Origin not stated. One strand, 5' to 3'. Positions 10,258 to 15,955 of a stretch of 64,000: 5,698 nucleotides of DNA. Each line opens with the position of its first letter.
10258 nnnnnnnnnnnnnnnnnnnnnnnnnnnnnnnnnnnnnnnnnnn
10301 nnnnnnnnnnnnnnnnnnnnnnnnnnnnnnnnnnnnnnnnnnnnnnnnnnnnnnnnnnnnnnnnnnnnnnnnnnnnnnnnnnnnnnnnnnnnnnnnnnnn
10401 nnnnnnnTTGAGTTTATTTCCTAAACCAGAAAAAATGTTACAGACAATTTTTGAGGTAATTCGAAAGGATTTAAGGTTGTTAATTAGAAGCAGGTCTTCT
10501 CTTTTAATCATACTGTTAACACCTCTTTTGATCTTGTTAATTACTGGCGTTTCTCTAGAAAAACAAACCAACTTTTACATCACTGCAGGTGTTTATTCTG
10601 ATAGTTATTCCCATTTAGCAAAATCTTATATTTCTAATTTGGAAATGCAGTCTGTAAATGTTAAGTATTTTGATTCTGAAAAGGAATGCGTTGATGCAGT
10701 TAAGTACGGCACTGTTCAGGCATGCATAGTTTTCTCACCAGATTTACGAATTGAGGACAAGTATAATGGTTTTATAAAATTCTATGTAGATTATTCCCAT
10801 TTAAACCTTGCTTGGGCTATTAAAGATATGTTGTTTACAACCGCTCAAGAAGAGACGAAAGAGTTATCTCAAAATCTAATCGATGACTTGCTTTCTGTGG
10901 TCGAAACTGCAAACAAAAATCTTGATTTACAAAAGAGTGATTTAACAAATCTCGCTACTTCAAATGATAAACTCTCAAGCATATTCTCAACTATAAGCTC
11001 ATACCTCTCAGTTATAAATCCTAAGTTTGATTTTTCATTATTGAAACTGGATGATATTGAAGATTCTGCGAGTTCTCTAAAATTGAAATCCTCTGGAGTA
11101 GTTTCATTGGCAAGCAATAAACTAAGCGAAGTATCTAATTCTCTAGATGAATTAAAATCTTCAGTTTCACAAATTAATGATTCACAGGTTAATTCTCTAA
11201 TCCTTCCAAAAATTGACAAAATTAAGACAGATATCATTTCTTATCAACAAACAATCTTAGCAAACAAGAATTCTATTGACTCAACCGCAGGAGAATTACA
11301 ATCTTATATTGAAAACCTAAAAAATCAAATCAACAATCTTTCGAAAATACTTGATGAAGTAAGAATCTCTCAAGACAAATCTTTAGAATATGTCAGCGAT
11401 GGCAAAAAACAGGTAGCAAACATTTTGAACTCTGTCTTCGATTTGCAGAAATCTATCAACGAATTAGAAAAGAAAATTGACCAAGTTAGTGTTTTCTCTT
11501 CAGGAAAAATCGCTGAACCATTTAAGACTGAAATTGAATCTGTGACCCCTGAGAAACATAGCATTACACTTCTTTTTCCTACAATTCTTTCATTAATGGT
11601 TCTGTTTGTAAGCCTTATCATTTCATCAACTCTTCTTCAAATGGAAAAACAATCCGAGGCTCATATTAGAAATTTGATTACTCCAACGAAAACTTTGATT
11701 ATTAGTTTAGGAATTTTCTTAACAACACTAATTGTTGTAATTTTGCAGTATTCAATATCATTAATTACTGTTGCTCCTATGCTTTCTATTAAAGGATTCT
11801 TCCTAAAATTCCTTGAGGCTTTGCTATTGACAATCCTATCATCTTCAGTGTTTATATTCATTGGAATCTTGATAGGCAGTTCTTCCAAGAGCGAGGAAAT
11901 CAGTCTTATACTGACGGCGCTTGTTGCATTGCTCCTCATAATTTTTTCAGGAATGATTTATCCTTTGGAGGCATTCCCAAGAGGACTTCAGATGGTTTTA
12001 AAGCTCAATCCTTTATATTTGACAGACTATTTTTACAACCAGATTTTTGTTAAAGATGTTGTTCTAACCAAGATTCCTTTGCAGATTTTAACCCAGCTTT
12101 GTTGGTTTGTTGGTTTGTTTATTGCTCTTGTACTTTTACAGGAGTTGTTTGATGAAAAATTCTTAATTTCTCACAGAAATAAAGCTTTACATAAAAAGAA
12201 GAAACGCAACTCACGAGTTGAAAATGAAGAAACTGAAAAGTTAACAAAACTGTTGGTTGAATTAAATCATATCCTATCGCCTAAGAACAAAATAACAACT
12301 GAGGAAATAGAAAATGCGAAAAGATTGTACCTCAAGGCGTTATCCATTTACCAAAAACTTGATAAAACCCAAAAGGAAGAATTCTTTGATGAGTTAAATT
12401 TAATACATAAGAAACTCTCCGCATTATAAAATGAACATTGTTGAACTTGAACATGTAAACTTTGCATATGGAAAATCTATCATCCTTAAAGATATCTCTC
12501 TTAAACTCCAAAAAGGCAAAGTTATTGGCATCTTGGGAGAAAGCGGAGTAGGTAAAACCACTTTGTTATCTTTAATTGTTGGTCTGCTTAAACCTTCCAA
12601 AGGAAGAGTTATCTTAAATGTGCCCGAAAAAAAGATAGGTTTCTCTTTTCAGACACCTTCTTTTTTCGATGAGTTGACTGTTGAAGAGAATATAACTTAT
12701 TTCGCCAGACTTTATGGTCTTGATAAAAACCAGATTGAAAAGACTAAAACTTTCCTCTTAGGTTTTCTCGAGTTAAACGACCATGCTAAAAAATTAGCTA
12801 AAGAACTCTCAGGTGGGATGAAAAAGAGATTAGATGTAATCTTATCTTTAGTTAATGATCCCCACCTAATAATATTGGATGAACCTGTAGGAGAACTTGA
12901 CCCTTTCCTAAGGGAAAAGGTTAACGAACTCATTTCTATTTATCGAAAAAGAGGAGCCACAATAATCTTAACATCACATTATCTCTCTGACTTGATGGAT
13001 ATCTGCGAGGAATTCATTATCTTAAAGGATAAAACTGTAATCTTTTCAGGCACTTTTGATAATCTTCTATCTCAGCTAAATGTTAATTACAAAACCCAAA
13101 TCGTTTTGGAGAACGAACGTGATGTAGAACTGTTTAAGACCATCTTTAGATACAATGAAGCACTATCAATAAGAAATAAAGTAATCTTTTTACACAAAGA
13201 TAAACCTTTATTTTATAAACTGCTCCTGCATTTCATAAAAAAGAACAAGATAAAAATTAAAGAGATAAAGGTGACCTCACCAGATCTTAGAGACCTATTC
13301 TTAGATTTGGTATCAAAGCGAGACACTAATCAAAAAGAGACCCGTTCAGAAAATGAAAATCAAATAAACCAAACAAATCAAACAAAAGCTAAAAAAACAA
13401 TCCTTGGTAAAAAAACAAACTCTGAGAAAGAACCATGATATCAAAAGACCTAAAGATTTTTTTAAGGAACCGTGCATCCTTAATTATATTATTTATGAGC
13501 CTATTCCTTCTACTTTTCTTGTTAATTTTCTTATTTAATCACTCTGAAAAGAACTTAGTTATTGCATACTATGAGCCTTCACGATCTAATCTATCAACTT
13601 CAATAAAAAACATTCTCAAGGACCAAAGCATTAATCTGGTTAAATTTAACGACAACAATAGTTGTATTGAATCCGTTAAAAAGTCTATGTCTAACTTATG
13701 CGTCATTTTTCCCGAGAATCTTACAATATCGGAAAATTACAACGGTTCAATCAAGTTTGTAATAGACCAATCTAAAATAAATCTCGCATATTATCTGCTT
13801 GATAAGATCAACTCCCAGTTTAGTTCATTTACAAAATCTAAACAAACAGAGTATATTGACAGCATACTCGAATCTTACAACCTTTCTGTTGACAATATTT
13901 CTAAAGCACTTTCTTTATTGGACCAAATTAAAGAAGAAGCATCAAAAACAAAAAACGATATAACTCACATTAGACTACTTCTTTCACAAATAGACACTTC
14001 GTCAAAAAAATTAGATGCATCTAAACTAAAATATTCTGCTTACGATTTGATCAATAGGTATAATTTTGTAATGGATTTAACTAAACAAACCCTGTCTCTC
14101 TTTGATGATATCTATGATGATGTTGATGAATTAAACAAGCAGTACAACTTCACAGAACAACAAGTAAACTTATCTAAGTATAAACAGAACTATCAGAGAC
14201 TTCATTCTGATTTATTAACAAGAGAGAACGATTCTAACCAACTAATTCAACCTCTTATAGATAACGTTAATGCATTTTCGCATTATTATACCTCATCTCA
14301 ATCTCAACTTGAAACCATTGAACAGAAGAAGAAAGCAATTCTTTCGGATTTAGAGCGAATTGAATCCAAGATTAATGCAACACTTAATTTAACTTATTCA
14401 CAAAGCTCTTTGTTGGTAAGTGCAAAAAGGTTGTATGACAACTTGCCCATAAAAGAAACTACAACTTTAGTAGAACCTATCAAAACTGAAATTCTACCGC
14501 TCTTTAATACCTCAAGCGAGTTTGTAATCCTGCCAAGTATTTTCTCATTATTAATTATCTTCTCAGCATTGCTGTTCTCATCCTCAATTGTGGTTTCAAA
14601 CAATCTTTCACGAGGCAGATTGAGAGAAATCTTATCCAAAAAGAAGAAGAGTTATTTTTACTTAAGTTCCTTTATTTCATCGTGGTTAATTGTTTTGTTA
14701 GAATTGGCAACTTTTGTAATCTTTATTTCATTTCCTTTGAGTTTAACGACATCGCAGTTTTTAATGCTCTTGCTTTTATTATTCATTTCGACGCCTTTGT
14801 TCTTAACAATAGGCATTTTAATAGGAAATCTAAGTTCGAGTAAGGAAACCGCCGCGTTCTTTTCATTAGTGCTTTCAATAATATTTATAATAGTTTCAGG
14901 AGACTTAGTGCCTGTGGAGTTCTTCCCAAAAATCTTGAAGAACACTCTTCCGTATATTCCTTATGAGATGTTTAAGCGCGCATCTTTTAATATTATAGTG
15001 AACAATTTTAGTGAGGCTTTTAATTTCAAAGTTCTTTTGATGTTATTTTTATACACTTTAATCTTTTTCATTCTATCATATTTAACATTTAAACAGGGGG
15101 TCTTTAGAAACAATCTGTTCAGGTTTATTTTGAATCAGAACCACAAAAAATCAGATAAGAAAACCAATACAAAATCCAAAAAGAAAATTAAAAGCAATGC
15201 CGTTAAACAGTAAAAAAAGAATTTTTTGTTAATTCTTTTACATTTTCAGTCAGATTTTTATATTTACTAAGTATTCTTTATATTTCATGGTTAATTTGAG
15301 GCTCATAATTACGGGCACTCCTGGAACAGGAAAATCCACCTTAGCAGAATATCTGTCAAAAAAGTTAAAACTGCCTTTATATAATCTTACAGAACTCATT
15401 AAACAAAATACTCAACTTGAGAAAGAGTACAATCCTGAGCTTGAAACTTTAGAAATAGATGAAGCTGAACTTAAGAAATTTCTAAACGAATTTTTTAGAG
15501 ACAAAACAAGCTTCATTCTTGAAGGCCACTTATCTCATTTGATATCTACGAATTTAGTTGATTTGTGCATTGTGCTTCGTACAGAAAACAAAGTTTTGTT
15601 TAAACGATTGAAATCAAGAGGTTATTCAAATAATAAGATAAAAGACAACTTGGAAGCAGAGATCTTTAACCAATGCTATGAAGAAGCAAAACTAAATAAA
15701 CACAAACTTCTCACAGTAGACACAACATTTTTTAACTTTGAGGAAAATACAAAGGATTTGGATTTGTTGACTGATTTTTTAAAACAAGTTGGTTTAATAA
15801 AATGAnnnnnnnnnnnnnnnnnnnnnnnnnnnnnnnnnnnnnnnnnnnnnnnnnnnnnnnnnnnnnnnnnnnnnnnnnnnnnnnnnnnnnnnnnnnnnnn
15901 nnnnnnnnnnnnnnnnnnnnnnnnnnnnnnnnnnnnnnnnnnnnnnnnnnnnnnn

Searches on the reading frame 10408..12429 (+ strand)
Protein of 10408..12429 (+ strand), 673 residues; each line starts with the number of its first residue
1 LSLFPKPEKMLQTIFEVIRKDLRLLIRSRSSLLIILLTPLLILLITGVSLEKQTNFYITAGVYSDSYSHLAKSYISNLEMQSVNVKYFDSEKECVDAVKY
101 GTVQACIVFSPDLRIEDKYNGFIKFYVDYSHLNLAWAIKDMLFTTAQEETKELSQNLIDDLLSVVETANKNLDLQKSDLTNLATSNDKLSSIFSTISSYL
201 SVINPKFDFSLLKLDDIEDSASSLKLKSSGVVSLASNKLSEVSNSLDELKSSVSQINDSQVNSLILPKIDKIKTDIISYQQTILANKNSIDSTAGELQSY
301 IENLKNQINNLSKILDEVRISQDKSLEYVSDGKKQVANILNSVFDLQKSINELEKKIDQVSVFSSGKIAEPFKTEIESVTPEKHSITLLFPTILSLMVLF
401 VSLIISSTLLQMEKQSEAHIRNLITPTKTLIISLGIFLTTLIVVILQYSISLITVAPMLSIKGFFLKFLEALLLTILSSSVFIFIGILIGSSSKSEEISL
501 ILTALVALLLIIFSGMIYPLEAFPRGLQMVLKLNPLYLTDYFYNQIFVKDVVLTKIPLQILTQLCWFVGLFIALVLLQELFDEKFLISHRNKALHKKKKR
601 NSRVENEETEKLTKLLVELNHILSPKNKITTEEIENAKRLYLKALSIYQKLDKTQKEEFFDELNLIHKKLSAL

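Call 9: search_protein_families(library=pfam, proteins=[window:10408-12429:+], max_evalue=0.00001)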
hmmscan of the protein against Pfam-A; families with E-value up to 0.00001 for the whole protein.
window:10408-12429:+ (673 aa): 2 families
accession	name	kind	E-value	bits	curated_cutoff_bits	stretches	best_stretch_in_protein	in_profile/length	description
PF12698.13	ABC2_membrane_3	-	2.2e-20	73.5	31.6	2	253-576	71-346/347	ABC-2 family transporter protein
PF01061.29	ABC2_membrane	-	9.7e-15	55.1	26.9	1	389-537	50-200/211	ABC-2 type transporter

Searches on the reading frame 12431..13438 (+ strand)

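Call 9: search_protein_families(library=pfam, proteins=[window:12431-13438:+], max_evalue=0.00001)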
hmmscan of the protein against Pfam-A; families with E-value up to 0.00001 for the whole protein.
window:12431-13438:+ (335 aa): 2 families
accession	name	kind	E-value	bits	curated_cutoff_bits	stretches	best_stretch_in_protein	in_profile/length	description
PF00005.33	ABC_tran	-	3.6e-28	99.3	25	1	19-153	1-136/137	ABC transporter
PF13304.12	AAA_21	-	2.5e-09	38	27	1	93-183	220-298/304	AAA domain, putative AbiEii toxin, Type IV TA system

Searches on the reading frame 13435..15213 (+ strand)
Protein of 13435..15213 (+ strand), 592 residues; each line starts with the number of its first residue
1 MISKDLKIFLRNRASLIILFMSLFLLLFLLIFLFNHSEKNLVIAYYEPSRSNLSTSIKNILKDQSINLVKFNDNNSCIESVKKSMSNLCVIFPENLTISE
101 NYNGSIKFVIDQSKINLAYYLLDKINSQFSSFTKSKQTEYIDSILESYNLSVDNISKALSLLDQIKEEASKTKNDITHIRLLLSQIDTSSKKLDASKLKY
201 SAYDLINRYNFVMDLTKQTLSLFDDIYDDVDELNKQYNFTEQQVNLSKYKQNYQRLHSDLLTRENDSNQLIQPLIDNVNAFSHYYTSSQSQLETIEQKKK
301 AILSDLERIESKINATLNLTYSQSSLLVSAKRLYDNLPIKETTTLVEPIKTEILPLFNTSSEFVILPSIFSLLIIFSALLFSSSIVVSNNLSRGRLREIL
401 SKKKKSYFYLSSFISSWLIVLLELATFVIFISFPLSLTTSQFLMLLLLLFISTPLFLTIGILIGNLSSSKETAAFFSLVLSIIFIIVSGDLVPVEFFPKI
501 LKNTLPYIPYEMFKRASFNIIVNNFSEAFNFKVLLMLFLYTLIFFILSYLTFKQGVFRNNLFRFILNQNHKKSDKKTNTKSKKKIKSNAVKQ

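Call 9: search_protein_families(library=pfam, proteins=[window:13435-15213:+], max_evalue=0.00001)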
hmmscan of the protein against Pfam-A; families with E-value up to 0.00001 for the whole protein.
window:13435-15213:+ (592 aa): 3 families
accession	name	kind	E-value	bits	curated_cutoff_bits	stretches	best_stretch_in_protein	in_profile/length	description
PF12698.13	ABC2_membrane_3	-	3.3e-19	69.6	31.6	1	232-550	51-347/347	ABC-2 family transporter protein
PF12679.13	ABC2_membrane_2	-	4.1e-08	33.3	27.2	1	27-554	27-280/283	ABC-2 family transporter protein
PF01061.29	ABC2_membrane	-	3.2e-07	30.6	26.9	1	360-502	45-191/211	ABC-2 type transporter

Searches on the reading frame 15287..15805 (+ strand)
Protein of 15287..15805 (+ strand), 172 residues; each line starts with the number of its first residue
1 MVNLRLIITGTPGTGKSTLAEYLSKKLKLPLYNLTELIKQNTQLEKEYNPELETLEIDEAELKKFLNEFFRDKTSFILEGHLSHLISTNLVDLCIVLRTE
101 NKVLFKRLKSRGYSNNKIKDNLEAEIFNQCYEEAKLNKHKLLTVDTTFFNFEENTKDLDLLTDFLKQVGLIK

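Call 9: search_protein_families(library=pfam, proteins=[window:15287-15805:+], max_evalue=0.00001)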
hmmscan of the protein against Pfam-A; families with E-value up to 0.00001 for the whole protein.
window:15287-15805:+ (172 aa): 4 families
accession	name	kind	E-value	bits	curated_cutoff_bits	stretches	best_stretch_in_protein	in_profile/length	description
PF13238.12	AAA_18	-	1e-26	94.3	29.4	1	7-127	2-127/128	AAA domain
PF13207.12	AAA_17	-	1.1e-08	35.8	27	1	9-121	1-131/136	AAA domain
PF01712.25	dNK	-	1.3e-06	28.8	27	0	7-75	2-51/203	Deoxynucleoside kinase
PF20720.3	nSTAND3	-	6.4e-06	26.4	27.2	0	6-51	20-64/155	Novel STAND NTPase 3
